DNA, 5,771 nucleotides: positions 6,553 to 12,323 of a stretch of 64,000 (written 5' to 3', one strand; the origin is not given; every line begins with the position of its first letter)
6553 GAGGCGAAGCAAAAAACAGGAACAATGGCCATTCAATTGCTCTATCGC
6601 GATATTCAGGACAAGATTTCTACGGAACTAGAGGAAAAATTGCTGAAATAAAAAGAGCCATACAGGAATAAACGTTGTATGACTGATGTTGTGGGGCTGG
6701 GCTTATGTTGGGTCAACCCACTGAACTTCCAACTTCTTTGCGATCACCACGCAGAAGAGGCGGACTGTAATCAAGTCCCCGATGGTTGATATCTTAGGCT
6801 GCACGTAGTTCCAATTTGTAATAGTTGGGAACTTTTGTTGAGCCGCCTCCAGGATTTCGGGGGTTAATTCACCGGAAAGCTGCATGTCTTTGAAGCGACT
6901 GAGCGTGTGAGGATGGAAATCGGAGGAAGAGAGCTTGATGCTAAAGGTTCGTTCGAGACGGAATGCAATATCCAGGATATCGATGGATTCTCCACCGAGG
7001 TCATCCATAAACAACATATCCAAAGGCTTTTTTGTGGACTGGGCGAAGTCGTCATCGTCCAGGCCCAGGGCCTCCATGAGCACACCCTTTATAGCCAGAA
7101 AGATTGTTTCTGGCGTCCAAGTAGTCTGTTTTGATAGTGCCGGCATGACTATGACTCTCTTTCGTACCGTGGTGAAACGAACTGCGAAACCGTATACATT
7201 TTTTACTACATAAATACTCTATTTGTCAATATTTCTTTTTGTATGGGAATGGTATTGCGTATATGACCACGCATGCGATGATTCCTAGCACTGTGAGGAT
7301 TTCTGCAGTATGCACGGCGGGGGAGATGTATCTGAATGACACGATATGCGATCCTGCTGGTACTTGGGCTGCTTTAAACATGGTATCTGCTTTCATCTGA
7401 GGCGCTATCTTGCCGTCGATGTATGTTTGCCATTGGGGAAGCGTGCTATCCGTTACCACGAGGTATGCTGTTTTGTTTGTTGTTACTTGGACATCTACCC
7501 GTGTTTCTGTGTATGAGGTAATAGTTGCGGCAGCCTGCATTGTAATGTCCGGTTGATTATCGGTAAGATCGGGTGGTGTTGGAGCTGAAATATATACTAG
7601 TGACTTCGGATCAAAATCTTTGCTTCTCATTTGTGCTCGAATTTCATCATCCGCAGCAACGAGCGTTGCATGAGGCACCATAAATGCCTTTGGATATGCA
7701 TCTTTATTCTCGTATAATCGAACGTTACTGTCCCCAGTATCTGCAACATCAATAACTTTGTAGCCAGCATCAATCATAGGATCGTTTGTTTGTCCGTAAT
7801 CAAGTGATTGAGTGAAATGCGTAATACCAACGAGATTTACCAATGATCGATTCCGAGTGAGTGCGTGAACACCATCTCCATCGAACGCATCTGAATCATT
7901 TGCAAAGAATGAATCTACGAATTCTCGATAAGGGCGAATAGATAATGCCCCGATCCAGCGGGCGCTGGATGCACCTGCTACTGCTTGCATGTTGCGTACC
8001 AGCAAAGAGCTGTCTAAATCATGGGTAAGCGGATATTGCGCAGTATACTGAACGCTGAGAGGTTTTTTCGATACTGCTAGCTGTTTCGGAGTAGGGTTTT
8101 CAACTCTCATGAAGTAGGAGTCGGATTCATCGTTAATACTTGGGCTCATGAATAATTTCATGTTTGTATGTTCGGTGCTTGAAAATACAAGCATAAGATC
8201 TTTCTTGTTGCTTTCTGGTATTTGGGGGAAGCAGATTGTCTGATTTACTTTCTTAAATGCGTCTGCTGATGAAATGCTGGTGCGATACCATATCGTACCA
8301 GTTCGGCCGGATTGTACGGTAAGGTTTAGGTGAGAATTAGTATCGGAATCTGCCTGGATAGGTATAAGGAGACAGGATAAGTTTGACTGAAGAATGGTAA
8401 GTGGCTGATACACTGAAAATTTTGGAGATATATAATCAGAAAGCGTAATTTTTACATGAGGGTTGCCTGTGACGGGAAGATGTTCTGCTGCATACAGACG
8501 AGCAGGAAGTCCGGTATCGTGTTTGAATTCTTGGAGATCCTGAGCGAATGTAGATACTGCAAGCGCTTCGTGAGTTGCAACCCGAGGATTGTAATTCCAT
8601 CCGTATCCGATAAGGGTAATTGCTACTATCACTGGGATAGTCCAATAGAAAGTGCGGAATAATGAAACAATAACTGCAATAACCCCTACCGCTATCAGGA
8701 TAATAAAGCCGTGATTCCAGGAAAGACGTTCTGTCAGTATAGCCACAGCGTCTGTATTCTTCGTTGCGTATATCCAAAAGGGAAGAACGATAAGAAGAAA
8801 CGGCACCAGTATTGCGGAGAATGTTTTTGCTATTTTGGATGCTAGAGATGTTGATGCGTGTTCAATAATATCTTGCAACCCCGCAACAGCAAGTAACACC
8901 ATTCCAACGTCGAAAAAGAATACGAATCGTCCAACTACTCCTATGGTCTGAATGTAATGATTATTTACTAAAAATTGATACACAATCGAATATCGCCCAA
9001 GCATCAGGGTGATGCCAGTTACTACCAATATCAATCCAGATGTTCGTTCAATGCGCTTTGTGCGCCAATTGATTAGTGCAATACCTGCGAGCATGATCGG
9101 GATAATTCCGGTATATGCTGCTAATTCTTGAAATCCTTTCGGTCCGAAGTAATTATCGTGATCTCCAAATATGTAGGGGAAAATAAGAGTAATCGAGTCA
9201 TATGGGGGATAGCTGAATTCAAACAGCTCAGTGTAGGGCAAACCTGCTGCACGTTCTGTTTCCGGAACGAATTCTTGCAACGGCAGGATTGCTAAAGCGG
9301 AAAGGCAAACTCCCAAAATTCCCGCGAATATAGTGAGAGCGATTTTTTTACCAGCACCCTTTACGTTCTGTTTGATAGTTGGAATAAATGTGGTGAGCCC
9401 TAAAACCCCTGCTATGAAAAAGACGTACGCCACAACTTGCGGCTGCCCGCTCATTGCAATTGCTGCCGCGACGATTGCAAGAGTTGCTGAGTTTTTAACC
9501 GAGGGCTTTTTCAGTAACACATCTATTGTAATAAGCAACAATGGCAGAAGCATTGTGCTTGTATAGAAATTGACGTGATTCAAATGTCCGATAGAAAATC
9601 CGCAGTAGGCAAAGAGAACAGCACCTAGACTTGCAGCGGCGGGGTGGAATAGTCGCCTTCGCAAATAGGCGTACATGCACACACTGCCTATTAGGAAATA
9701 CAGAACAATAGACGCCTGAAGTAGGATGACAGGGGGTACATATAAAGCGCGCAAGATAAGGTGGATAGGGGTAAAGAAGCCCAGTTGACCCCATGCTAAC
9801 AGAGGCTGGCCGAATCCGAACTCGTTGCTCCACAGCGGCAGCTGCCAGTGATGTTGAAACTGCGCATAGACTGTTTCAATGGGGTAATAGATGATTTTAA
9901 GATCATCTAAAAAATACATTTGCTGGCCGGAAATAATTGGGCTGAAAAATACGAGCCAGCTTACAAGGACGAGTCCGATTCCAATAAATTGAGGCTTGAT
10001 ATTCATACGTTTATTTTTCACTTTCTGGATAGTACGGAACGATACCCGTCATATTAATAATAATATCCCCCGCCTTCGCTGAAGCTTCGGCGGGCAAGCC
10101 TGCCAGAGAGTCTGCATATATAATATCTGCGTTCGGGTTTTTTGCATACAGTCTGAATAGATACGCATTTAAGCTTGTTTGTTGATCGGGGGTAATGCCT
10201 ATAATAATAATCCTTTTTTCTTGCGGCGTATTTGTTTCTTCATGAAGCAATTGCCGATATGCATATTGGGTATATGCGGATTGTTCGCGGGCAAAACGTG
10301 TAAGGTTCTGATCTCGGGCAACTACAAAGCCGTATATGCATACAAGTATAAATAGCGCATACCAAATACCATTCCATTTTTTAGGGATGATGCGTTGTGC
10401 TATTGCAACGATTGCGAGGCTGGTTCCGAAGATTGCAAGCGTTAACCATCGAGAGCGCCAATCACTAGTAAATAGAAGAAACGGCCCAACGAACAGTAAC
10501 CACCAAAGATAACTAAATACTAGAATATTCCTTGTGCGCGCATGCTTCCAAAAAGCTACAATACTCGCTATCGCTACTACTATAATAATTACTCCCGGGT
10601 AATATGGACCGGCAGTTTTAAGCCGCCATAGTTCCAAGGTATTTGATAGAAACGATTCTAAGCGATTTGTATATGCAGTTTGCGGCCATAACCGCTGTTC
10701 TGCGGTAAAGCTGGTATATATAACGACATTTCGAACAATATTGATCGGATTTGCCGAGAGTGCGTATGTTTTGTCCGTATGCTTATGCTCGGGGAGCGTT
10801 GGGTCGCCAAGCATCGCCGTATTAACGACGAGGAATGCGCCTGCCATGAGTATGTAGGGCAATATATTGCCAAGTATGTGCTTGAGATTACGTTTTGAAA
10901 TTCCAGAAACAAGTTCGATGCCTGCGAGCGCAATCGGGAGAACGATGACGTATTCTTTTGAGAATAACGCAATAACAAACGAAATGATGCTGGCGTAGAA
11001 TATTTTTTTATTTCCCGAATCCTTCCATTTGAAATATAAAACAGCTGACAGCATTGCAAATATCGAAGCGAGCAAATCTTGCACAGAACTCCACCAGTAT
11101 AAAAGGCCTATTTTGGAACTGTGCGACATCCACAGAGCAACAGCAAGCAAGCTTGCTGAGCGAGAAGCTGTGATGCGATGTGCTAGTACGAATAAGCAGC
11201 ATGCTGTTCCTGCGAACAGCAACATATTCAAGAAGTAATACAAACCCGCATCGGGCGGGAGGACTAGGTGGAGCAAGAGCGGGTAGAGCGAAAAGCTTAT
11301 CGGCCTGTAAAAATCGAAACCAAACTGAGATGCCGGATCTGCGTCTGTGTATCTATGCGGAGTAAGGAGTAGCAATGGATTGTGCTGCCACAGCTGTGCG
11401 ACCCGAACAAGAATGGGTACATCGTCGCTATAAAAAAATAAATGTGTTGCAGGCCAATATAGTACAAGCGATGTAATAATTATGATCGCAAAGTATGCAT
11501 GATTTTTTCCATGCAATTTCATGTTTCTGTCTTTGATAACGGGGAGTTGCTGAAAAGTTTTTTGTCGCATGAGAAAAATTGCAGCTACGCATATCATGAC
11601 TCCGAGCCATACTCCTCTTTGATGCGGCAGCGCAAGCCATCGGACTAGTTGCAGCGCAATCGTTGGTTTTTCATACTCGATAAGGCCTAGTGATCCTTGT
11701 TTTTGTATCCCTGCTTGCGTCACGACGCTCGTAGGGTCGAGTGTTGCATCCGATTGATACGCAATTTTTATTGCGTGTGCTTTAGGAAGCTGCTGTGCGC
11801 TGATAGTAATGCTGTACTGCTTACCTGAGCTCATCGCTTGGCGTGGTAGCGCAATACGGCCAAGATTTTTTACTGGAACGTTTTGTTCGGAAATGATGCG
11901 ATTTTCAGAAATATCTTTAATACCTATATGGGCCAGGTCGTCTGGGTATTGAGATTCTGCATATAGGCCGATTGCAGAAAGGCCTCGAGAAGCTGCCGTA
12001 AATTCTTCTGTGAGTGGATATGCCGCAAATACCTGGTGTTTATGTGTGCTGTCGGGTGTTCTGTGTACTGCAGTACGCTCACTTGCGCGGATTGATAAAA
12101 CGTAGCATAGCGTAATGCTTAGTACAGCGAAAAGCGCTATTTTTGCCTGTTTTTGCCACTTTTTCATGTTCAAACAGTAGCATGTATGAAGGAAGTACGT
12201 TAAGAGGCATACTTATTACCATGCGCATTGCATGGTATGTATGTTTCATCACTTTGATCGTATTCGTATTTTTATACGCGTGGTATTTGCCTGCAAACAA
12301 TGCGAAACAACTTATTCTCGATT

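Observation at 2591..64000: Very dense cluster of GT-C glycosyltransferases with polyprenol-phosphate-sugar synthases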

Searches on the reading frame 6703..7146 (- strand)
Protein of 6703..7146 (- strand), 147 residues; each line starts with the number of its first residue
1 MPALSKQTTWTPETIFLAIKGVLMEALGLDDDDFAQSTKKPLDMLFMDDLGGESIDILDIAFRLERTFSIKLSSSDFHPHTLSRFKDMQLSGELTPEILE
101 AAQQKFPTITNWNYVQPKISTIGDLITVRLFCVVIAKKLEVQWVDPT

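Call 20: search_protein_families(library=pfam, proteins=[window:6703-7146:-], max_evalue=1)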
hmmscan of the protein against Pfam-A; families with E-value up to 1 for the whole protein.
window:6703-7146:- (147 aa): 1 family
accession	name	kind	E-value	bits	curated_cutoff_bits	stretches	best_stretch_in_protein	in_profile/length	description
PF00550.31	PP-binding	-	1.4e-06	28.9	20.8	1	19-78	3-56/67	Phosphopantetheine attachment site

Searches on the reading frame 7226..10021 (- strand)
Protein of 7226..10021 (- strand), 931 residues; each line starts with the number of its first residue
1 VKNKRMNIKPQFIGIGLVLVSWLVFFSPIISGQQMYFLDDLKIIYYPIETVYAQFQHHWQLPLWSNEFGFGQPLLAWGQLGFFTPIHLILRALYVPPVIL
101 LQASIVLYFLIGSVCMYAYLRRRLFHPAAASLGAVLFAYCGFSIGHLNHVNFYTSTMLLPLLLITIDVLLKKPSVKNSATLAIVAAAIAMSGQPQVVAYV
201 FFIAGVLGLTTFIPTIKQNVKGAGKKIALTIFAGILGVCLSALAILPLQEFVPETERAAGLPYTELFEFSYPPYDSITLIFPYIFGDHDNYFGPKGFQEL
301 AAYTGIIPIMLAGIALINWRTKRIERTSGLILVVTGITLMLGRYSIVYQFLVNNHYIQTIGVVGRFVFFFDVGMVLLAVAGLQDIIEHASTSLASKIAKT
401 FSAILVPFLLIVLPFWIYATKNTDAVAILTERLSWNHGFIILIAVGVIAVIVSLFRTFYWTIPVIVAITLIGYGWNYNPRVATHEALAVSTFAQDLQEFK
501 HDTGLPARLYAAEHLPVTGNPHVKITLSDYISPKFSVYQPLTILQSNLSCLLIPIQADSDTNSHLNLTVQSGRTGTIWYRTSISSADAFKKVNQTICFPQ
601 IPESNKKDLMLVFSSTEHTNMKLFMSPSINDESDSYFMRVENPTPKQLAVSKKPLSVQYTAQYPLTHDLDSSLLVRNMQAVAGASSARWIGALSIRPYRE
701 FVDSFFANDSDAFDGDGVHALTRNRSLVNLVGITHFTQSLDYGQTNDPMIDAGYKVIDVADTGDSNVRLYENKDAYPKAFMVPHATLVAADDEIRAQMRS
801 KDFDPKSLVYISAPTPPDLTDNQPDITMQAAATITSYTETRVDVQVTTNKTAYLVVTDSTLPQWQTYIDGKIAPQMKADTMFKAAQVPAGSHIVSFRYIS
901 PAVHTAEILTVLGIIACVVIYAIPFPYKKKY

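Call 3: search_protein_families(library=pfam, proteins=[window:7226-10021:-], max_evalue=0.001)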
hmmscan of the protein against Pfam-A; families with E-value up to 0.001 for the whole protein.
window:7226-10021:- (931 aa): 1 family
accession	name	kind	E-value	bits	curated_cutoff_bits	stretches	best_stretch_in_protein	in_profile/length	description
PF09586.16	YfhO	-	7.7e-19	68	28.5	2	23-478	11-443/835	Bacterial membrane protein YfhO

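Call 21: search_protein_families(library=ncbifam, proteins=[window:7226-10021:-], max_evalue=0.001)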
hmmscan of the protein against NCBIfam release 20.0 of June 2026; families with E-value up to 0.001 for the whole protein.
window:7226-10021:- (931 aa): 1 family
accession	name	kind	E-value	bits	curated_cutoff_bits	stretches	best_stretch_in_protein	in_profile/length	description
NF047590.1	GlcsyltransPgfM2Strep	equivalog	4.5e-07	28.4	1500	1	63-477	83-475/884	glycosyltransferase PgfM2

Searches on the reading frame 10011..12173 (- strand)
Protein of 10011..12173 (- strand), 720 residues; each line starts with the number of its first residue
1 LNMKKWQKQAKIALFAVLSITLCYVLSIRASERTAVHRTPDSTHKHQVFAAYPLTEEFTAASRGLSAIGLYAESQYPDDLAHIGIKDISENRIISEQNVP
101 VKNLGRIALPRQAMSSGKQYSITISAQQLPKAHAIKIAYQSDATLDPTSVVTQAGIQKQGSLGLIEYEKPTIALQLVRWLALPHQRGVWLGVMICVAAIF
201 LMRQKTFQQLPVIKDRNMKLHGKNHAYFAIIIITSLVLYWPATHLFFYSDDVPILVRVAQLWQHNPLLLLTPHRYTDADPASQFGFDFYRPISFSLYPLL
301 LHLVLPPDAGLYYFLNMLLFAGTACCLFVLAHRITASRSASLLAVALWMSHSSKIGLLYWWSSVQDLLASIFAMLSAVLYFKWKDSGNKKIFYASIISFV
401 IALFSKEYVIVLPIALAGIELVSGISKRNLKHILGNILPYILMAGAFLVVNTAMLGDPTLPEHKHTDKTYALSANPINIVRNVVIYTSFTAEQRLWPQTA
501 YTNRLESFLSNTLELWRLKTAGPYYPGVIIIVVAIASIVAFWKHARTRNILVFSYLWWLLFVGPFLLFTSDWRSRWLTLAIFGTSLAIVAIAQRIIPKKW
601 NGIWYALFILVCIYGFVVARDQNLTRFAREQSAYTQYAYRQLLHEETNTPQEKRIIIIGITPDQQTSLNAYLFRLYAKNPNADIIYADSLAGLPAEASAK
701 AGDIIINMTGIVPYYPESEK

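Call 3: search_protein_families(library=pfam, proteins=[window:10011-12173:-], max_evalue=0.001)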
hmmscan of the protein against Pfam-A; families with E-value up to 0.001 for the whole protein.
window:10011-12173:- (720 aa): 0 families

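Call 11: search_protein_families(library=ncbifam, proteins=[window:10011-12173:-], max_evalue=0.1)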
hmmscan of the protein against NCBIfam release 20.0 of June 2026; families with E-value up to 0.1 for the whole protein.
window:10011-12173:- (720 aa): 1 family
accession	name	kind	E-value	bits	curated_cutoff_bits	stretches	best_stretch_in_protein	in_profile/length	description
NF047440.1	LA3751_2_3_fam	subfamily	0.0078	15.1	200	0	229-458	6-247/460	LA_3751/LA_3752 family putative glycosyltransferase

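Call 18: search_protein_families(library=pfam, proteins=[window:10011-12173:-], max_evalue=10)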
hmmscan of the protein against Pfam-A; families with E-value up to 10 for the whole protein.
window:10011-12173:- (720 aa): 2 families
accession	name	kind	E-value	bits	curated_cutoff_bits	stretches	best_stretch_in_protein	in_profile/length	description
PF24661.1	DUF7649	-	0.014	15.9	27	1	367-412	29-74/85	Domain of unknown function (DUF7649)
PF00714.22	IFN-gamma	-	0.28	11.5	23.9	1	381-406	43-68/138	Interferon gamma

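Call 40: find_homologous_proteins(query=window:10011-12173:-, max_evalue=0.001)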
Query window:10011-12173:- (720 aa): 26 proteins with E <= 0.001 among 8000 candidates.
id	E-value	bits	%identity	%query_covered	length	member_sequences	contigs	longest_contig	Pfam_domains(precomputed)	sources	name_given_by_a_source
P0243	0.0e+0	1556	95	100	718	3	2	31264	-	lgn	-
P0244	0.0e+0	1267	76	100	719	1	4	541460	-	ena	-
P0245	0.0e+0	1232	75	100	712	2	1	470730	-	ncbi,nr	ncbi:MAG: hypothetical protein K8Q97_00275 [Candidatus Andersenbacteria bacterium]|nr:hypothetical p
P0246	0.0e+0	1094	68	100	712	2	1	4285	-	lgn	-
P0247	5.4e-291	985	61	97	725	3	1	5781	-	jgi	jgi:hypothetical protein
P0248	6.5e-237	806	62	80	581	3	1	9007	-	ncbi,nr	ncbi:MAG TPA: hypothetical protein VLG69_05055, partial [Candidatus Andersenbacteria bacterium]|nr:h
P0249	3.0e-232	791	52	97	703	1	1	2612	-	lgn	-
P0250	2.5e-231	788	52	100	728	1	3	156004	-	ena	-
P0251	1.0e-220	753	49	97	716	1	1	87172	-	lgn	-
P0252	1.4e-218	746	51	98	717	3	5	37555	-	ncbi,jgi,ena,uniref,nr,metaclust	ncbi:hypothetical protein A2837_00115 [Candidatus Kaiserbacteria bacterium RIFCSPHIGHO2_01_FULL_46_2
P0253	2.2e-216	739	49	98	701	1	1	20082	-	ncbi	-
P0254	1.5e-210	719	51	96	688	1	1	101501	-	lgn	-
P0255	2.4e-204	699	47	98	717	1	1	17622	-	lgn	-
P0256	2.2e-195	669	48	92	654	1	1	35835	-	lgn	-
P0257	5.0e-195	668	46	97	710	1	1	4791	-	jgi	jgi:hypothetical protein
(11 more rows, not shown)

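Call 66: find_encoding_contigs(protein=P0244, flank=10000, max_places=2)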
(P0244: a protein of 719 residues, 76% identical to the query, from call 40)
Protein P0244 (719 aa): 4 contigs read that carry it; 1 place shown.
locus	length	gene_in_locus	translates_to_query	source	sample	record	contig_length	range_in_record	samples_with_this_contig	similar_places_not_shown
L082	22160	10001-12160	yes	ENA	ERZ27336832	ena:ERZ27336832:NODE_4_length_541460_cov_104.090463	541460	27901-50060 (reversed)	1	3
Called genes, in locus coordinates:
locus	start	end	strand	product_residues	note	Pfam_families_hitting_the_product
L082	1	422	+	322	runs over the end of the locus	PF01073:3Beta_HSD, PF01370:Epimerase, PF02719:Polysacc_synt_2, PF04321:RmlD_sub_bind, PF07993:NAD_binding_4, PF08659:KR (weak), PF13460:NAD_binding_10, PF16363:GDP_Man_Dehyd, +1 more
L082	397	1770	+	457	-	-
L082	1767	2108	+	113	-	-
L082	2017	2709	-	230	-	-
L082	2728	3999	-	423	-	PF01943:Polysacc_synt, PF13440:Polysacc_synt_3 (weak)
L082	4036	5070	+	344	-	PF01073:3Beta_HSD, PF01370:Epimerase, PF02719:Polysacc_synt_2 (weak), PF04321:RmlD_sub_bind, PF13460:NAD_binding_10, PF16363:GDP_Man_Dehyd, PF07993:NAD_binding_4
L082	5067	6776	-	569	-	-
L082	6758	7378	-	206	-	-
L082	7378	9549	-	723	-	-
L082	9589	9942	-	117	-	-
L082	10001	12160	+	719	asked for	-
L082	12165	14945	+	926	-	PF09586:YfhO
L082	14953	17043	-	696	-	-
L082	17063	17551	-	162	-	-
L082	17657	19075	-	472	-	-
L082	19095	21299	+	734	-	-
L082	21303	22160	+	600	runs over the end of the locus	-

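Call 89: search_protein_families(library=pfam, alignment_id=A3, max_evalue=0.1)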
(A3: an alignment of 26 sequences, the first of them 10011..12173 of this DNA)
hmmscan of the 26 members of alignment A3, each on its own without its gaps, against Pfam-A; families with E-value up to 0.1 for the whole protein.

A. member 1, window:10011-12173:- (720 aa): 1 family
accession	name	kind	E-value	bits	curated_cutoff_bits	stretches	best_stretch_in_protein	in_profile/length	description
PF24661.1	DUF7649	-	0.014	15.9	27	1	367-412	29-74/85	Domain of unknown function (DUF7649)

B. families by the number of members that match (of 26 scanned): 10 families
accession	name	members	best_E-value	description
PF13231.12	PMT_2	6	2.2e-05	Dolichyl-phosphate-mannose-protein mannosyltransferase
PF07907.16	YibE_F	5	0.0097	YibE/F-like protein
PF24661.1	DUF7649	2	0.014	Domain of unknown function (DUF7649)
PF09843.14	DUF2070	1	0.005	Predicted membrane protein (DUF2070)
PF03653.18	UPF0093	1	0.01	Uncharacterised protein family (UPF0093)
PF24648.1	DUF7641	1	0.013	Domain of unknown function (DUF7641)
PF04956.18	TrbC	1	0.021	TrbC/VIRB2 pilin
PF23688.1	YlcJ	1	0.04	YlcJ-like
PF18895.5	T4SS_pilin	1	0.078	Type IV secretion system pilin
PF19717.4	DUF6212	1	0.095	Family of unknown function (DUF6212)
